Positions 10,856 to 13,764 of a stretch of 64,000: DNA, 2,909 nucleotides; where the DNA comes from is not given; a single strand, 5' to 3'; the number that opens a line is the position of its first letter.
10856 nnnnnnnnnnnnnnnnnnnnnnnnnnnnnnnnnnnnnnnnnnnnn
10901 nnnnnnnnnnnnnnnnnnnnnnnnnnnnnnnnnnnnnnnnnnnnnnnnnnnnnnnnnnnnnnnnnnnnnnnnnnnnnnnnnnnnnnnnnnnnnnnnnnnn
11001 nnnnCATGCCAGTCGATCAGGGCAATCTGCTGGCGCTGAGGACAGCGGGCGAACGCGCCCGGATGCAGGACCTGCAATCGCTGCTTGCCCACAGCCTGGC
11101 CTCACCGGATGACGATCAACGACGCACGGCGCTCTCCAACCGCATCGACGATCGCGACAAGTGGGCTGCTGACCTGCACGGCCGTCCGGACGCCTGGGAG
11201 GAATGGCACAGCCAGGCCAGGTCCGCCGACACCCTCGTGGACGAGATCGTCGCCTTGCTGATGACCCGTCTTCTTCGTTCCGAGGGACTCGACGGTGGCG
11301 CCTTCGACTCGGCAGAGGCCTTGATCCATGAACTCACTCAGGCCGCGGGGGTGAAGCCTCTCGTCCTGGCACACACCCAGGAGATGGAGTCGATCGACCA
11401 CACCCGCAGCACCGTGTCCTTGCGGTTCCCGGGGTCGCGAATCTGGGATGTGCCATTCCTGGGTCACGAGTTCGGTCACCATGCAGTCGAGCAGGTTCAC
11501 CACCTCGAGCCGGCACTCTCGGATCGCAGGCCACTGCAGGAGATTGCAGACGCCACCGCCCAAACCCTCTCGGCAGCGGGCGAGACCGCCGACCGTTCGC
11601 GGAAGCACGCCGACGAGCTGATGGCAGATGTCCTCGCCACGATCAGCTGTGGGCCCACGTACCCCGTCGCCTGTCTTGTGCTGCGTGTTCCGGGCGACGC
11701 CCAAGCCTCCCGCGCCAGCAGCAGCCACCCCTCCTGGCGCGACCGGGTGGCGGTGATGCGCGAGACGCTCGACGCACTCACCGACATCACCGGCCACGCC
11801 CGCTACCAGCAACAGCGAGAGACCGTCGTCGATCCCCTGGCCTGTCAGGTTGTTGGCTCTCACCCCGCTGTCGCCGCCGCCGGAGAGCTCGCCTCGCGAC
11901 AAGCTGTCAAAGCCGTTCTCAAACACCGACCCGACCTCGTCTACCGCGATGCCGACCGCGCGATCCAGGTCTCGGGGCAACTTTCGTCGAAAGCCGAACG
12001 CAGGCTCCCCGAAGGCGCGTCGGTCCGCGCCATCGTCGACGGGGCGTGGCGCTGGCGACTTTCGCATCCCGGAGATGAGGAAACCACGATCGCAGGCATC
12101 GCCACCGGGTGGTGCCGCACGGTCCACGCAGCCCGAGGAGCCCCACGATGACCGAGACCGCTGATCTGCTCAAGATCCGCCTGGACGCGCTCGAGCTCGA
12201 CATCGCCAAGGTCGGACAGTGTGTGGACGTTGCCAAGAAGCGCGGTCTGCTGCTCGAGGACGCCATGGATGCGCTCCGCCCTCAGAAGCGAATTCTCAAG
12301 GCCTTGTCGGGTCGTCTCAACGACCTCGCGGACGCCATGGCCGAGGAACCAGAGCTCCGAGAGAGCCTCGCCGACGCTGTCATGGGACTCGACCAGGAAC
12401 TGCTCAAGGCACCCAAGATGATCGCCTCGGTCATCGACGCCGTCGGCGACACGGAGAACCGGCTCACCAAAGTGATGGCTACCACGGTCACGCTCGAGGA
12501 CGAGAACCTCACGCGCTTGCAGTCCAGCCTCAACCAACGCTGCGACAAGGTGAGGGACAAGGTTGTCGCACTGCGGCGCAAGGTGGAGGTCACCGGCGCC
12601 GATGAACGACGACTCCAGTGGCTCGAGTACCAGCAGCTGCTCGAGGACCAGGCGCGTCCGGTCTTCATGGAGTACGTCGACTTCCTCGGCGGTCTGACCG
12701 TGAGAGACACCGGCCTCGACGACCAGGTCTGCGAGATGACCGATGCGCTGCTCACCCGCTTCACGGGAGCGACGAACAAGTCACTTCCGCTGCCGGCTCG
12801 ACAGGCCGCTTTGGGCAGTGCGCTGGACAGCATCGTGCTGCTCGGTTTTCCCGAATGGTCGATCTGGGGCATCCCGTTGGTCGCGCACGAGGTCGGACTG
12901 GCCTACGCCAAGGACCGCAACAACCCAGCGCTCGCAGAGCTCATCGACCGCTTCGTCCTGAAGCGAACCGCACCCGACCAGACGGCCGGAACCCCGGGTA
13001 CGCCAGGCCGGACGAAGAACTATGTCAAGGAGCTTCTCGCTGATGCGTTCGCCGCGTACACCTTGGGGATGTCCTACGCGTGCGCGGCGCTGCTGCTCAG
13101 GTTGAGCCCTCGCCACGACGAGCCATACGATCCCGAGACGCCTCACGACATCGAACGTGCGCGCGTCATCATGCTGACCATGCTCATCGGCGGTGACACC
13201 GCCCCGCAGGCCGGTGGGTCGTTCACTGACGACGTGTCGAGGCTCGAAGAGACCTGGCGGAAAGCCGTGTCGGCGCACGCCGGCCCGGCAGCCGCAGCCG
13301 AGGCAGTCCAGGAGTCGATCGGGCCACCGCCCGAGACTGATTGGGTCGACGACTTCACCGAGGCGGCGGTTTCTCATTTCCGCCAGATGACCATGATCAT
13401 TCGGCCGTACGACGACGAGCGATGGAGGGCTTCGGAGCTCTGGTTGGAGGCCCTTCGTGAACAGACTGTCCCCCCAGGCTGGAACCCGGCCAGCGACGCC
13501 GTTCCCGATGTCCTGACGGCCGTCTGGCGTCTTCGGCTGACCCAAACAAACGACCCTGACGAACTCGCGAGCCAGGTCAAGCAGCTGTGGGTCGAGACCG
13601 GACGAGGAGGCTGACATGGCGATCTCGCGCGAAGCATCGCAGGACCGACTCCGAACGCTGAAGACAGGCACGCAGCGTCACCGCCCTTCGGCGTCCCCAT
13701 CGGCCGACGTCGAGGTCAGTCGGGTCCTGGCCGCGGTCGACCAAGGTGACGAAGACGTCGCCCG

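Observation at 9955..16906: Translationally coupled four-gene operon with no recognisable family: tail-anchored protein, HExxH zincin, dead paralogue and giant TPR protein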

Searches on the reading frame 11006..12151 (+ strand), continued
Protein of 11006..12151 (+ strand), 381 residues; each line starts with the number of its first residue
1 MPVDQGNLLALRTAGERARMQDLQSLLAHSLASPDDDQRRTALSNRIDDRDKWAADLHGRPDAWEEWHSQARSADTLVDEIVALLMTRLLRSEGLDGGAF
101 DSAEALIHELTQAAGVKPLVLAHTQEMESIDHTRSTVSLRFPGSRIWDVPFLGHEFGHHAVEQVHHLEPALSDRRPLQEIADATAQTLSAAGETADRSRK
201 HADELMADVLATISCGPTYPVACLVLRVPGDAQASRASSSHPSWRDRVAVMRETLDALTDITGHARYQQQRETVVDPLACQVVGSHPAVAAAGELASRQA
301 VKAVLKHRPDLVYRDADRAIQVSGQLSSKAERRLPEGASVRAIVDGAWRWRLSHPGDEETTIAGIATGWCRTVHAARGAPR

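Call 111: search_protein_families(library=pfam, alignment_id=A7, max_evalue=0.00001)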
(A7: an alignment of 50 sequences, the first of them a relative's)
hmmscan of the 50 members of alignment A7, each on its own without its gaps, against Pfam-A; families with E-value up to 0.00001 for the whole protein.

A. member 1, L002:1246-4074:- (942 aa): 8 families
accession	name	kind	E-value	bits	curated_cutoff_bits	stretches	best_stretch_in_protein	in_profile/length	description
PF00384.28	Molybdopterin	-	1.4e-67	228.6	24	1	294-722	1-351/353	Molybdopterin oxidoreductase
PF01568.27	Molydop_binding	-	1.1e-26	93.5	26.8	1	807-912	1-110/110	Molydopterin dinucleotide binding domain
PF13510.11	Fer2_4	-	4.2e-24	84.8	22.8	1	19-94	3-81/82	2Fe-2S iron-sulfur cluster binding domain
PF10588.14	NADH-G_4Fe-4S_3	-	2.1e-16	59.6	27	1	101-140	1-40/40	NADH-ubiquinone oxidoreductase-G iron-sulfur binding region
PF04879.21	Molybdop_Fe4S4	-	2.5e-14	53.4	22.7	1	239-289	3-53/55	Molybdopterin oxidoreductase Fe4S4 domain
PF12838.12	Fer4_7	-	9.3e-08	32.9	27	1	166-222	1-50/52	4Fe-4S dicluster domain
PF22117.2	Fer4_Nqo3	-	1.4e-06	28.8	27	1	163-225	7-66/67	NADH-quinone oxidoreductase subunit 3, ferredoxin-like domain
PF00037.32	Fer4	-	3.2e-06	27.2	21.1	0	208-223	6-21/24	4Fe-4S binding domain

B. families by the number of members that match (of 50 scanned): 86 families (the first 25 are shown)
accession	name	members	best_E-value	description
PF13561.12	adh_short_C2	2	6.3e-66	Enoyl-(Acyl carrier protein) reductase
PF00106.31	adh_short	2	5.4e-57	short chain dehydrogenase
PF07690.21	MFS_1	2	1.3e-51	Major Facilitator Superfamily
PF00005.33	ABC_tran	2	3e-51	ABC transporter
PF08659.16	KR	2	2.9e-20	KR domain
PF00083.30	Sugar_tr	2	3.4e-11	Sugar (and other) transporter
PF03320.18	FBPase_glpX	1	2.3e-138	Bacterial fructose-1,6-bisphosphatase, glpX-encoded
PF05270.19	AbfB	1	4.9e-91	Alpha-L-arabinofuranosidase B (ABFB) domain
PF00248.27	Aldo_ket_red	1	1.3e-69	Aldo/keto reductase family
PF01026.27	TatD_DNase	1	7.9e-69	TatD related DNase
PF00384.28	Molybdopterin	1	1.4e-67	Molybdopterin oxidoreductase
PF00941.27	FAD_binding_5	1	1.4e-45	FAD binding domain in molybdopterin dehydrogenase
PF01512.22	Complex1_51K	1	2.2e-41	Nuo51 FMN-binding domain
PF00990.26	GGDEF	1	1.4e-38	Diguanylate cyclase, GGDEF domain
PF01925.25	TauE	1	2.2e-38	Sulfite exporter TauE/SafE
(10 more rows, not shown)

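Call 112: search_protein_families(library=padloc, alignment_id=A7, max_evalue=0.00001)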
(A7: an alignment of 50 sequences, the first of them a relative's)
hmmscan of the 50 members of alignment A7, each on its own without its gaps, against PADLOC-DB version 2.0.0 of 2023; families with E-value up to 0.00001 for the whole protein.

A. member 1, L002:1246-4074:- (942 aa): 0 families

B. families by the number of members that match (of 50 scanned): 14 families
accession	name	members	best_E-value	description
PDLC04135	mad3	2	4.7e-50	mads_3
PDLC04040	PD-T4-6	1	1.5e-24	-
PDLC02215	QatD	1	1.1e-18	-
PDLC04043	PD-T4-6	1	1.6e-15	-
PDLC01990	CARF_m8--CARF_Beta-galactosidase_LolE_TM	1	6.7e-15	-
PDLC04060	PD-T4-6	1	1.1e-13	-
PDLC02980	AriA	1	1.4e-13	-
PDLC04140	mad8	1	8.6e-12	mads_8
PDLC04164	AriA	1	1e-10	-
PDLC04133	mad1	1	8.4e-10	mads_1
PDLC04052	PD-T4-6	1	4.2e-09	-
PDLC04541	PDC-M25A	1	1.8e-08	-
PDLC02335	AbiLi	1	2.9e-08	AbiLi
PDLC04892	PDC-S06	1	6.1e-08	-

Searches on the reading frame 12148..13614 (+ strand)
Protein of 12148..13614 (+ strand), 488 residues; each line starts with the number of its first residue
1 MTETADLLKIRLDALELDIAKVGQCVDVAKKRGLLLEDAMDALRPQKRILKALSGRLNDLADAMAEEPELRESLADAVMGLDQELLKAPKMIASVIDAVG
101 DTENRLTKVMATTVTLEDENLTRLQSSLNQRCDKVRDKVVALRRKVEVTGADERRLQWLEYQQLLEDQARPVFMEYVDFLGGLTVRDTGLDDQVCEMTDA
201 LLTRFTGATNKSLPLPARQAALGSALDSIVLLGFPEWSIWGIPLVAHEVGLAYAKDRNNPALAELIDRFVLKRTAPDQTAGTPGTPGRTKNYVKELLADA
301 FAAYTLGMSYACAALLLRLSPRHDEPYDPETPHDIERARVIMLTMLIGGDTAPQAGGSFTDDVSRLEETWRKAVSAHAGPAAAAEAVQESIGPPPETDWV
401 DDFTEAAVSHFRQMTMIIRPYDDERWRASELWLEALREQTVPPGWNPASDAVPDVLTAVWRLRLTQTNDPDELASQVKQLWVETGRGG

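Call 5: search_protein_families(library=pfam, proteins=[window:12148-13614:+], max_evalue=0.1)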
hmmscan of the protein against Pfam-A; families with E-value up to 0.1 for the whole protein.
window:12148-13614:+ (488 aa): 1 family
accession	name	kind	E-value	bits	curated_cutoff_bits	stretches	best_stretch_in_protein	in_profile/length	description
PF07889.17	DUF1664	-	0.032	14.7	34.6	0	36-109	50-120/124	Protein of unknown function (DUF1664)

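Call 6: search_protein_families(library=ncbifam, proteins=[window:12148-13614:+], max_evalue=0.1)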
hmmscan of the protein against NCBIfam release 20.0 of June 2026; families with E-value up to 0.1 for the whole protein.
window:12148-13614:+ (488 aa): 1 family
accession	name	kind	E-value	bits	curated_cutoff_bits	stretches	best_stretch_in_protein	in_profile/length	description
TIGR02169.1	SMC_prok_A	equivalog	0.0054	14.4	729.4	1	12-163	684-831/1165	chromosome segregation protein SMC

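Call 7: search_protein_families(library=padloc, proteins=[window:12148-13614:+], max_evalue=0.1)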
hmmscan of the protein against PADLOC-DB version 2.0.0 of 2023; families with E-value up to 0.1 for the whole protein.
window:12148-13614:+ (488 aa): 0 families

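Call 100: list_cluster_members(proteins=[P0001, P0029, P0035, P0040, P0057, P0097, P0133, P0118, window:12148-13614:+, P0124])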
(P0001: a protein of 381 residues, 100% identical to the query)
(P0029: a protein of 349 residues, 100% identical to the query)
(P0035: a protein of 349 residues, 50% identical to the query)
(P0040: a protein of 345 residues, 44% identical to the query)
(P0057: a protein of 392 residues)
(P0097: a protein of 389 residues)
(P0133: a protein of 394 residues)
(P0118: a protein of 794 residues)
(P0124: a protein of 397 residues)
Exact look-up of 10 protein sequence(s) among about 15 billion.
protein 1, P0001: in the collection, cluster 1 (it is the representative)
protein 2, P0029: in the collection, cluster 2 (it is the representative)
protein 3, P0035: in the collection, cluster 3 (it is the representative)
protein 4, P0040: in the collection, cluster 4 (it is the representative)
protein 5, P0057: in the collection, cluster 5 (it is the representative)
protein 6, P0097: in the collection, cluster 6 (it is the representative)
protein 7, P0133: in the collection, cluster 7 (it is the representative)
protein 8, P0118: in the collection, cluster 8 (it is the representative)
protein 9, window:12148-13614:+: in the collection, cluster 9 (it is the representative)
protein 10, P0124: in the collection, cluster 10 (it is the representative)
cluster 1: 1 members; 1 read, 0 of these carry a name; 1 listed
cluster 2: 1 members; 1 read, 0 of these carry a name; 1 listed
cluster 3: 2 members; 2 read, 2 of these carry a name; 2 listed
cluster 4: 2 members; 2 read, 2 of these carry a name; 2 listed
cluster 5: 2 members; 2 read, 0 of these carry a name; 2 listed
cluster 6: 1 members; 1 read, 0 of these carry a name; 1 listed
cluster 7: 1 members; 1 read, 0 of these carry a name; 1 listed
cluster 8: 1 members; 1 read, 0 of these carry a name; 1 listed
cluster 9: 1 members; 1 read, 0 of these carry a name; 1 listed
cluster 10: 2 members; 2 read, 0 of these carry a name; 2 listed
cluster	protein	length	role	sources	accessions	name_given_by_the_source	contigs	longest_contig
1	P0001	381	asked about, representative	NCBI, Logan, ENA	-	-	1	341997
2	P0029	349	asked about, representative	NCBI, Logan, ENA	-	-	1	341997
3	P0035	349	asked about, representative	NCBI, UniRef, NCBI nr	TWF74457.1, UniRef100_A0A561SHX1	hypothetical protein FHX44_11337 [Pseudonocardia hierapolitana] | Uncharacterized protein n=2 Tax=Pseudonocardia hierapolitana TaxID=1128676 ...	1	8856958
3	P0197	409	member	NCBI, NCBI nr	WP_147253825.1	hypothetical protein [Pseudonocardia hierapolitana]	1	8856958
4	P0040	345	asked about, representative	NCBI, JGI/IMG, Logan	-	hypothetical protein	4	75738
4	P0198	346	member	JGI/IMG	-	hypothetical protein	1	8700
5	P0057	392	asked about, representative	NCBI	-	-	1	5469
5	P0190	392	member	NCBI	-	-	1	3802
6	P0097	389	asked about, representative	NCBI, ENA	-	-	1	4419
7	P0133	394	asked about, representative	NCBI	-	-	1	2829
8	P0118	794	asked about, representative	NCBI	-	-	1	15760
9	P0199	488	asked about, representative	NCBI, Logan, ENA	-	-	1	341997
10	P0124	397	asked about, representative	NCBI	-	-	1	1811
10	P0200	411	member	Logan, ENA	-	-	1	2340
